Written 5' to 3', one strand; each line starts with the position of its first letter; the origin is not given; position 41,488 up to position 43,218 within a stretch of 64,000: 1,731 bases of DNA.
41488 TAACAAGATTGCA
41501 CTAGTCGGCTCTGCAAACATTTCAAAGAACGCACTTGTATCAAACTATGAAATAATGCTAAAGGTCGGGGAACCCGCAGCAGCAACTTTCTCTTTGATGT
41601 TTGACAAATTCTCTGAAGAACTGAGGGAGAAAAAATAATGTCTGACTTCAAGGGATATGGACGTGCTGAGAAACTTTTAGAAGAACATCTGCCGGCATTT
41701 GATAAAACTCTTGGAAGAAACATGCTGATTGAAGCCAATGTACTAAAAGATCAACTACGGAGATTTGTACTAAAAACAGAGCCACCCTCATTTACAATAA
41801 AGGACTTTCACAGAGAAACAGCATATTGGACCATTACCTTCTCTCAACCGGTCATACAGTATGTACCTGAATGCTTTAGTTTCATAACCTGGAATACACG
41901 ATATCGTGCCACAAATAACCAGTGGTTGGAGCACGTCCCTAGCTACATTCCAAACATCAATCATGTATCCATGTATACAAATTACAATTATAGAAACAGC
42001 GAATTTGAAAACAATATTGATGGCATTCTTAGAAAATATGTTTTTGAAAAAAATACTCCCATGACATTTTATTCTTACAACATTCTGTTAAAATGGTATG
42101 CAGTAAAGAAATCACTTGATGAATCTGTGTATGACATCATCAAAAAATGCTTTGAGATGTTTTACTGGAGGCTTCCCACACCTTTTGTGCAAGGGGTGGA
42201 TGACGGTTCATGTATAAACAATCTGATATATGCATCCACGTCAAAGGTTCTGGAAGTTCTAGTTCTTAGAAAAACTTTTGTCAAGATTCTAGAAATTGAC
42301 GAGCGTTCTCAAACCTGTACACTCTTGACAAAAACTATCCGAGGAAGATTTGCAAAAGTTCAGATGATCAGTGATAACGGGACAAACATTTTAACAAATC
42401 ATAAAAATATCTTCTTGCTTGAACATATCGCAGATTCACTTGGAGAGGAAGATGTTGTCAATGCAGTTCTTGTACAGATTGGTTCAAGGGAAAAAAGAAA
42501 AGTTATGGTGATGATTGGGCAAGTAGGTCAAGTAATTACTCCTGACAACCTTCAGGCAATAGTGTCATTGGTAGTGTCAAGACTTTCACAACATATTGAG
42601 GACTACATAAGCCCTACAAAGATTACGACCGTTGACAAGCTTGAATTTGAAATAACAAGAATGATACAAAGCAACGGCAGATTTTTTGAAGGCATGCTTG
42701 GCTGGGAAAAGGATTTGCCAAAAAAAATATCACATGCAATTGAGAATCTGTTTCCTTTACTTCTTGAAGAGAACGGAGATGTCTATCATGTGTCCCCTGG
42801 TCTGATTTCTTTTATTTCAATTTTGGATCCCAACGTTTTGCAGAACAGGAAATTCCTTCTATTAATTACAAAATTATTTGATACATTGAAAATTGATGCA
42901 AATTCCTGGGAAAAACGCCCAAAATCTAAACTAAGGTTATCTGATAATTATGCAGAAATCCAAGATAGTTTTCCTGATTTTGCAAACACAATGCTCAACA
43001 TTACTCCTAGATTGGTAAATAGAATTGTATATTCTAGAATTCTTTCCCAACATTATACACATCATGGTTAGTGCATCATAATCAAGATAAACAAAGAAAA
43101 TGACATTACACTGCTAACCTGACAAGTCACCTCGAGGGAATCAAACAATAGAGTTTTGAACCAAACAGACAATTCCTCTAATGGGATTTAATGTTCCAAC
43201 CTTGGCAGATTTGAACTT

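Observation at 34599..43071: Helicase-DUF1998 giant + single-HKD PLD + unknown 477-aa gene: a DISARM/Druantia-hybrid defence candidate in a thaumarchaeal-type genome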

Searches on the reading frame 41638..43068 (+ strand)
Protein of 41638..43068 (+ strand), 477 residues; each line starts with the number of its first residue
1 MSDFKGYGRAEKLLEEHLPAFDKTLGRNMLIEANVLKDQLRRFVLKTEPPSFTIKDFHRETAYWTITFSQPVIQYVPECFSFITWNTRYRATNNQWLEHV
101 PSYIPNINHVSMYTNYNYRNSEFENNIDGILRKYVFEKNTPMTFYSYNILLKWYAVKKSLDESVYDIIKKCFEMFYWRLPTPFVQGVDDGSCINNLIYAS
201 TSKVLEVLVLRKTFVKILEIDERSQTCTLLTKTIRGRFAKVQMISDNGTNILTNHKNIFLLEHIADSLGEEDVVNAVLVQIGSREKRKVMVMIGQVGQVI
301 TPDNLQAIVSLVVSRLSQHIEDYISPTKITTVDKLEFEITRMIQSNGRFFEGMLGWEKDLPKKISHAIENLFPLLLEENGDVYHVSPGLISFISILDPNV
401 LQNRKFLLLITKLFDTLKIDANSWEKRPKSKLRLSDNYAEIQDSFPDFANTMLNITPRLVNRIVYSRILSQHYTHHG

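Call 6: search_protein_families(library=pfam, proteins=[window:41638-43068:+], max_evalue=0.1)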
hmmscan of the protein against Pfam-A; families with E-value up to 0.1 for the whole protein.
window:41638-43068:+ (477 aa): 0 families

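Call 7: search_protein_families(library=padloc, proteins=[window:41638-43068:+], max_evalue=0.1)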
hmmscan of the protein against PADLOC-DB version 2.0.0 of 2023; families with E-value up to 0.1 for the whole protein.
window:41638-43068:+ (477 aa): 0 families

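Call 13: find_homologous_proteins(query=window:41638-43068:+)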
Query window:41638-43068:+ (477 aa): 44 proteins with E <= 0.001 among 5511 candidates.
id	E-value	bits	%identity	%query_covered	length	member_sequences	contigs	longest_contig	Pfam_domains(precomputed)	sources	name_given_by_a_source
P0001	0.0e+0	1085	100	100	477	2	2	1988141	-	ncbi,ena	-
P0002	1.4e-274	930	84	100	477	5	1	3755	-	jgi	-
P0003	1.5e-258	877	78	100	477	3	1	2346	-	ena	-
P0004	3.7e-233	793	72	100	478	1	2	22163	-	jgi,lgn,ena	-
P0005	5.4e-218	743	71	94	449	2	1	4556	-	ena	-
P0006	6.6e-215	733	68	100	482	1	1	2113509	-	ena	-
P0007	1.7e-208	712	64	100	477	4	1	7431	-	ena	-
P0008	1.9e-187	642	59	99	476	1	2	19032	-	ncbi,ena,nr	ncbi:MAG: hypothetical protein IIA83_00440 [Thaumarchaeota archaeon]|nr:hypothetical protein [Nitros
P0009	4.8e-175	601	56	99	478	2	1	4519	-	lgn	-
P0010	3.6e-173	595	55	99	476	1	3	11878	-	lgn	-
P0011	3.8e-172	592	55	99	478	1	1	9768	-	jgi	-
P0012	1.6e-169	583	53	100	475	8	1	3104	-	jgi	jgi:hypothetical protein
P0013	3.1e-169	582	54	99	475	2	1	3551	-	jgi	-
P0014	8.7e-155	535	53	99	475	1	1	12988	-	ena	-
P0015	4.7e-153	529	50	99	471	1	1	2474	-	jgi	-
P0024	3.7e-120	420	44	98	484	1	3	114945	-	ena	-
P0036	3.8e-105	371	40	99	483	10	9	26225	-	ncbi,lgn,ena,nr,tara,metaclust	ncbi:MAG: hypothetical protein CL763_10205 [Chloroflexi bacterium]|nr:hypothetical protein [Chlorofl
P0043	3.0e-48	183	29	96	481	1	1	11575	-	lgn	-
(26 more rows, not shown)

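Call 14: find_encoding_contigs(protein=P0036, flank=10000, max_places=3)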
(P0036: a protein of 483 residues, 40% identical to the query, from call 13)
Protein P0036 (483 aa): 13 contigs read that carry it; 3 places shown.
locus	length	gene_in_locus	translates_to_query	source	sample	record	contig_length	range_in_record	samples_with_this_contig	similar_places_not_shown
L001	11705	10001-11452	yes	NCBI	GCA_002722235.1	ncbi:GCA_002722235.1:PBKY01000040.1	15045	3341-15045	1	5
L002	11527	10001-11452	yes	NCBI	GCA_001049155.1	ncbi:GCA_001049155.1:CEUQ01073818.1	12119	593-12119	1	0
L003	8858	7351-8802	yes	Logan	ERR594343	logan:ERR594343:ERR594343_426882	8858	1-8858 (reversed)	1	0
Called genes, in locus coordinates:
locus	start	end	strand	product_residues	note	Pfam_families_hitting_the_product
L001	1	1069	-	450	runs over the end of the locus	-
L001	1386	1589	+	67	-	-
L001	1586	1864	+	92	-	PF14947:HTH_45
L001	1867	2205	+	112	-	-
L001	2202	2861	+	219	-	-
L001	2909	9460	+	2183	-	PF00271:Helicase_C (weak)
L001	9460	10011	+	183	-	PF13091:PLDc_2, PF00614:PLDc (weak)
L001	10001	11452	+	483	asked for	-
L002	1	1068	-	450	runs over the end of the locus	-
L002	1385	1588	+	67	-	-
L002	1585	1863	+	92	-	PF14947:HTH_45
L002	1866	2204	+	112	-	-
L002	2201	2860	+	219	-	-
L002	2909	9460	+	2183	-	PF00271:Helicase_C (weak)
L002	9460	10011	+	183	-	PF13091:PLDc_2, PF00614:PLDc (weak)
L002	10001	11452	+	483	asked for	-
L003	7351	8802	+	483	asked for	-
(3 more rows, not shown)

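Call 15: find_encoding_contigs(protein=P0024, flank=10000, max_places=2)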
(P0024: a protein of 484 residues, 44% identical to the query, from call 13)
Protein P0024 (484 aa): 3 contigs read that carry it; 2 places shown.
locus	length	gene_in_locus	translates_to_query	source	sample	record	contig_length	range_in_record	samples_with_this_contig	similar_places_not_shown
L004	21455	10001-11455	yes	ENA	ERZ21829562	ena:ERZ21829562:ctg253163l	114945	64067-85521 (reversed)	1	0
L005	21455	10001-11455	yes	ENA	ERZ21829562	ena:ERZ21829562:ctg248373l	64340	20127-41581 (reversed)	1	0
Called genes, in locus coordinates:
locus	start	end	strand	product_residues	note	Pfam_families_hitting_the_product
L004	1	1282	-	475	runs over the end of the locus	-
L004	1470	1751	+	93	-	-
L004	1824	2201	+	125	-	-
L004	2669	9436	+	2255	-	PF00271:Helicase_C (faint)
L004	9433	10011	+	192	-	PF13091:PLDc_2, PF00614:PLDc (weak)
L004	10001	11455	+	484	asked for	-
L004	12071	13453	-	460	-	PF23023:Anti-Pycsar_Apyc1 (faint), PF12706:Lactamase_B_2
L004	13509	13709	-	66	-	-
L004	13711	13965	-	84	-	-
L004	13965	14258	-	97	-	PF23858:DUF7220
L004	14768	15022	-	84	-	-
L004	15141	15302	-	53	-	-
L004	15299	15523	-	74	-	-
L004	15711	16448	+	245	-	PF19810:HFX_2341_N, PF22662:Csa3_N (weak), PF22665:WHD_DUF6293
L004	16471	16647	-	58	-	-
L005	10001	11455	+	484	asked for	-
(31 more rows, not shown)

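Call 16: find_encoding_contigs(protein=P0043, flank=10000, max_places=2)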
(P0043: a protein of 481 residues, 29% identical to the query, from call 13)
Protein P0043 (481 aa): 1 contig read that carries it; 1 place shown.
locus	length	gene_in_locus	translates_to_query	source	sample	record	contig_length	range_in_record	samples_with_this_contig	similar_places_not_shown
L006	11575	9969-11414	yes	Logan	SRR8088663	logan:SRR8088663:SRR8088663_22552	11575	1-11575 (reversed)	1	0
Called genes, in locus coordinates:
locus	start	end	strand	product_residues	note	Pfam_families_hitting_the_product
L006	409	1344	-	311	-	PF14511:RE_EcoO109I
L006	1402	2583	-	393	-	PF00145:DNA_methylase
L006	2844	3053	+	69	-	-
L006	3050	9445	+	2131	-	PF09369:MZB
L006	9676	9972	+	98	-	PF13091:PLDc_2, PF00614:PLDc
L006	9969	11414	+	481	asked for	-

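Call 28: find_related_loci(query=A1, collection=genome_contigs, flank=10000)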
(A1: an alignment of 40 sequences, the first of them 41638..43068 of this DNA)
Query A1 (477 aa) in genome_contigs; peptide patterns used: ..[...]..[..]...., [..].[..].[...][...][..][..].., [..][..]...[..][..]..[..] (x = any residue, [..] = any of these).
12 stretches matched a pattern, but none encodes a relative of the query by tblastn (E <= 1e-3).

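Call 30: predict_structure(alignment_id=A1)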
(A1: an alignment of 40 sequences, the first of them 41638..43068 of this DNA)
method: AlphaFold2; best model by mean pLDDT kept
length: 477 residues; sequences in the alignment: 40
mean_pLDDT: 87.8   pTM: 0.91
mean pLDDT of the five models: 87.8, 86.9, 86.8, 86.7, 86.5
residues with pLDDT >= 90: 280; 70-90: 156; 50-70: 28; < 50: 13
segments of 3 or more residues with pLDDT < 50: 1-7, 283-286
pLDDT, mean of each block of 10 residues (from residue 1): 48 85 82 87 86 82 90 96 90 87 97 91 89 91 93 92 96 94 60 84 89 96 92 93 90 93 94 94 63 92 90 92 88 93 90 74 92 95 97 95 95 86 68 87 91 92 94 68
secondary structure, 60 per line:
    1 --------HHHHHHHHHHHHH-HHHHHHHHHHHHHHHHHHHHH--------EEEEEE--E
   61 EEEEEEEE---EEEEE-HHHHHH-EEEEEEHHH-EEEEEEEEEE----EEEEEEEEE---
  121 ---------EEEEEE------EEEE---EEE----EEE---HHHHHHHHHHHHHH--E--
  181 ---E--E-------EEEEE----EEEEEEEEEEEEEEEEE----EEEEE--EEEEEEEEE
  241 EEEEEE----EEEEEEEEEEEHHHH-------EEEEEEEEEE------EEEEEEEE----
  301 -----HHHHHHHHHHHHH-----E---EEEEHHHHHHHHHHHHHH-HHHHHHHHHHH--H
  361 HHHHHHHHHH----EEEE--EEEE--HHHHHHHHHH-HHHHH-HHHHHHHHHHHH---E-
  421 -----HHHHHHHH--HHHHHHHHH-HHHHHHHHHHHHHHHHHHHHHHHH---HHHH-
elements in order: H9-21 H23-43 E52-57 E60-68 E72-76 H78-83 E85-90 E95-104 E109-117 E130-135 E142-145 E149-151 E156-158 H162-175 E195-199 E204-220 E225-229 E232-246 E251-261 H262-265 E273-282 E289-296 H306-318 E328-331 H332-345 H347-357 H360-370 E375-378 E381-384 H387-396 H398-402 H404-415 H426-433 H436-444 H446-469 H473-476

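Call 33: fold_search(model_id=the predicted structure, library=pdb)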
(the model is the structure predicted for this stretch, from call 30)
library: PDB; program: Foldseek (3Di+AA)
matches with E <= 10: 953; with E <= 0.001: 0
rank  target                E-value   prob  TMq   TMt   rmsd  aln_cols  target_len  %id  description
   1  5mrc_QQ               9.6e-03  0.41  0.12  0.23  24.5       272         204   15  Structure of the yeast mitochondrial ribosome - Class A (released 2017-02-15)
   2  2cwa                  1.2e-02  0.41  0.12  0.23  15.3       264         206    7  Crystal Structure Of The Single-stranded DNA Binding Protein From Thermus Thermophilus HB8 (released 2005-12-17)
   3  8d8k_Q                1.2e-02  0.20  0.10  0.18  24.6       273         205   12  Yeast mitochondrial small subunit assembly intermediate (State 2) (released 2022-12-21)
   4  1fgu_A                1.3e-02  0.60  0.18  0.28  10.6       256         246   10  SSDNA-BINDING DOMAIN OF THE LARGE SUBUNIT OF REPLICATION PROTEIN A (released 2001-02-07)
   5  4fdb                  2.1e-02  0.96  0.13  0.44   5.2        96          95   14  Three-dimensional structure of the protein prib from ralstonia solanacearum at the resolution 1.8a. northeast structural (released 2013-02-13)
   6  3udg_A                2.7e-02  0.21  0.11  0.21  16.9       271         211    8  Structure of Deinococcus radiodurans SSB bound to ssDNA (released 2012-05-16)
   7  8b0f_D                2.7e-02  0.03  0.06  0.06  38.8       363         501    9  CryoEM structure of C5b8-CD59 (released 2023-02-22)
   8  2ihe                  2.9e-02  0.41  0.12  0.24  17.2       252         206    7  Crystal structure of wild-type single-stranded DNA binding protein from Thermus aquaticus (released 2007-01-02)
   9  3en2                  5.1e-02  0.96  0.13  0.53   5.0        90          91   10  Three-dimensional structure of the protein priB from Ralstonia solanacearum at the resolution 2.3A. Northeast Structural (released 2008-10-07)
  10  4dam_E                5.1e-02  0.41  0.11  0.27   8.0       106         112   15  Crystal structure of small single-stranded DNA-binding protein from Streptomyces coelicolor (released 2013-01-16)
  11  4dam_J                6.3e-02  0.38  0.11  0.29   7.7       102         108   15  Crystal structure of small single-stranded DNA-binding protein from Streptomyces coelicolor (released 2013-01-16)
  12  7qep_C1               7.0e-02  0.38  0.12  0.29  12.8       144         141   11  Cryo-EM structure of the ribosome from Encephalitozoon cuniculi (released 2022-02-09)
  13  2zm6_Q                8.6e-02  0.60  0.11  0.37   9.5       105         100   10  Crystal structure of the Thermus thermophilus 30S ribosomal subunit (released 2009-04-14)
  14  2hql_B                8.6e-02  0.51  0.11  0.35   7.1       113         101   12  Crystal structure of a small single-stranded DNA binding protein from Mycoplasma pneumoniae (released 2007-05-01)
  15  4u3m_c1               8.6e-02  0.44  0.12  0.29  12.8       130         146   10  Crystal structure of Anisomycin bound to the yeast 80S ribosome (released 2014-10-22)
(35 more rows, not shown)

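Call 41: search_protein_families(library=ncbifam, proteins=[window:41638-43068:+], max_evalue=1)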
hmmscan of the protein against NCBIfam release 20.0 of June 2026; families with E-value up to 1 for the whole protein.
window:41638-43068:+ (477 aa): 0 families

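Call 42: search_protein_families(library=padloc, proteins=[window:41638-43068:+, L006:9969-11411:+], max_evalue=10)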
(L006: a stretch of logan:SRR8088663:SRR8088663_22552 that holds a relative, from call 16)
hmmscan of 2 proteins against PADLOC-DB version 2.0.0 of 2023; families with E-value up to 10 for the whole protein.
window:41638-43068:+ (477 aa): 0 families

L006:9969-11411:+ (481 aa): 1 family
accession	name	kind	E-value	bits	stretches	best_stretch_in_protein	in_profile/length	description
PDLC03633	MTase_III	-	0.041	10.6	1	152-244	121-208/616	Type III methyltransferase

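Call 43: search_protein_representatives(alignment_id=A1)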
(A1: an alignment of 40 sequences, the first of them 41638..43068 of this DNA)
Query: 40 sequences, 478 profile positions. Proteins with E-value up to 0.001 (for the whole library): 119; up to 1e-10: 80; up to 1e-30: 51. The best 119 are listed.
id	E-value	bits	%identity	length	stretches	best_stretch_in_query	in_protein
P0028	1.5e-209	713.1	-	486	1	1-478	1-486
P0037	3.9e-203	691.9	-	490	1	3-475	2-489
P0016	3.2e-199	679.0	-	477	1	1-477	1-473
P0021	9.6e-191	651.1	-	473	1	1-478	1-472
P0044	4.1e-138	477.5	-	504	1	7-474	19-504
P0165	8.7e-133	459.9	-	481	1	3-476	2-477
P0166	1.7e-124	432.6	-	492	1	2-476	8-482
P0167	4.5e-122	424.6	-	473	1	3-475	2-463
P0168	1.3e-120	419.8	-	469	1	1-477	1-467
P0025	1.7e-117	409.5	-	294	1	186-477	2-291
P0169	2.8e-113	395.6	-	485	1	5-473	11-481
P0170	3.1e-113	395.5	-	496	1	4-475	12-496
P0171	5.6e-111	388.0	-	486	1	3-472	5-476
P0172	1.1e-107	377.1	-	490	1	2-473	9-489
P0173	2.7e-104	366.0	-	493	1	5-475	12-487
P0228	6.8e-14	67.9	-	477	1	17-471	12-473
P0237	2.3e-11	59.5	-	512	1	63-447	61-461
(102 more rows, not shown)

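Call 58: find_encoding_contigs(protein=P0237, flank=10000, max_places=2)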
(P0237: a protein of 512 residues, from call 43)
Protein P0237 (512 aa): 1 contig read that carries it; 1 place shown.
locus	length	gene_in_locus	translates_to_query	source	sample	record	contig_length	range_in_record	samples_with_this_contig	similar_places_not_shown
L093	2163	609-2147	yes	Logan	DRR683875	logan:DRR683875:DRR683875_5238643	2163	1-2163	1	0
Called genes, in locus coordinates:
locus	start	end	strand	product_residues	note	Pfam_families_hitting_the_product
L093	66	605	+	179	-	PF07894:SACK1 (faint), PF13091:PLDc_2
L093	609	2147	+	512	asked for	-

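Call 59: find_encoding_contigs(protein=P0228, flank=10000, max_places=2)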
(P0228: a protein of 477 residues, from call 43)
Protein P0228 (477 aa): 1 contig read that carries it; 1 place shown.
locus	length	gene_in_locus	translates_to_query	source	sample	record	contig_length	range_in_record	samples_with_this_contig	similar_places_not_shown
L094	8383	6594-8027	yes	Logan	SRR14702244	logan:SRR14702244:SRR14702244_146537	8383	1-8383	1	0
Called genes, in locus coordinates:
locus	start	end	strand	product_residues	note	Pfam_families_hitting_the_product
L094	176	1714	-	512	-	PF01555:N6_N4_Mtase (weak)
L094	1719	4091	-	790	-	PF13091:PLDc_2, PF00614:PLDc (faint)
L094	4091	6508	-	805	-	PF00270:DEAD, PF00271:Helicase_C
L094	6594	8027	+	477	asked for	-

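Call 64: search_protein_families(library=pfam, proteins=[L001:2202-2858:+], max_evalue=0.05)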
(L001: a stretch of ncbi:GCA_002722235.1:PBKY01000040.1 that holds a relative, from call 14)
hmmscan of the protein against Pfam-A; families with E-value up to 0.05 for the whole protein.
L001:2202-2858:+ (219 aa): 1 family
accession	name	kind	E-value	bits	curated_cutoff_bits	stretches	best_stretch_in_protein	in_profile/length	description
PF14988.11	DUF4515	-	0.0026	18.2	24.5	1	64-132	41-107/206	Domain of unknown function (DUF4515)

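Call 77: search_solved_structures(query=A1, max_evalue=10)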
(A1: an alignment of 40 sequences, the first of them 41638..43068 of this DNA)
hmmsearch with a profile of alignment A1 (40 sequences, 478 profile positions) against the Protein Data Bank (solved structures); distinct sequences matched with E-value up to 10: 2.
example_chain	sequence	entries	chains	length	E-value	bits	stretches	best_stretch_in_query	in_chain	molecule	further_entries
4q25_A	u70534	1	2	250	1.3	10.8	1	297-384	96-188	Phosphate-specific transport system accessory protein PhoU homolog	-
9rui_A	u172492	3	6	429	1.9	10.3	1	350-392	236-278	CdmB from Acetobacterium malicum subsp. dehalogenans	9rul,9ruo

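Call 81: fold_search(model_id=the predicted structure, library=viral)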
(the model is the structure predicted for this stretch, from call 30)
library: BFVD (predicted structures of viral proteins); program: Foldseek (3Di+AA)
matches with E <= 10: 673; with E <= 0.001: 0
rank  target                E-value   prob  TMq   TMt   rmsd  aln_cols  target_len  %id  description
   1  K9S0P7                1.5e-02  0.99  0.12  0.16   5.7        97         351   11  (no name in the UniProt tables at hand)
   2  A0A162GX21            2.0e-02  0.23  0.14  0.17  16.6       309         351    7  LEF-3 [Mocis latipes granulovirus]
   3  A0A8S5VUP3            2.5e-02  0.47  0.14  0.28  16.9       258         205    7  (no name in the UniProt tables at hand)
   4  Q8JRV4                3.1e-02  0.44  0.15  0.19  13.2       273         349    8  Late expression factor 3 [Phthorimaea operculella granulovirus]
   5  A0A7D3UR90            3.3e-02  0.92  0.11  0.37   7.1       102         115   11  Uncharacterized protein [Fadolivirus FV1/VV64]
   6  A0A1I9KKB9            3.4e-02  0.21  0.13  0.18  17.6       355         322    7  Putative SSB protein [Lactobacillus phage SA-C12]
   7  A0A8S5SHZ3            3.8e-02  0.16  0.12  0.17  19.4       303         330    8  Uncharacterized protein [Siphoviridae sp. ctBCr48]
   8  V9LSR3                4.0e-02  0.97  0.13  0.19   5.8        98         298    9  DekiORF86 (Fragment) [Dendrolimus kikuchii nucleopolyhedrovirus]
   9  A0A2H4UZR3            4.5e-02  0.47  0.21  0.27   8.1       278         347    6  LEF-3 [Operophtera brumata nucleopolyhedrovirus]
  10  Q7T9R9                4.5e-02  0.20  0.13  0.16  12.5       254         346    9  Lef-3 [Adoxophyes orana granulovirus]
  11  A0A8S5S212            4.7e-02  0.91  0.12  0.48   8.4       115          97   11  Uncharacterized protein [Siphoviridae sp. ctCIv11]
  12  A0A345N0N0            4.7e-02  0.77  0.12  0.41   6.1        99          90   12  (no name in the UniProt tables at hand)
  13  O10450                4.7e-02  0.18  0.13  0.16  12.9       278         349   10  LEF-3 [Spodoptera littoralis nuclear polyhedrosis virus]
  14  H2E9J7                5.2e-02  0.21  0.13  0.15  15.9       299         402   12  ATP-dependent RecD2 DNA helicase-like helix-hairpin-helix domain-containing protein [Megavirus courdo7]
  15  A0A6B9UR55            6.4e-02  0.63  0.12  0.20  12.1       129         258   10  (no name in the UniProt tables at hand)
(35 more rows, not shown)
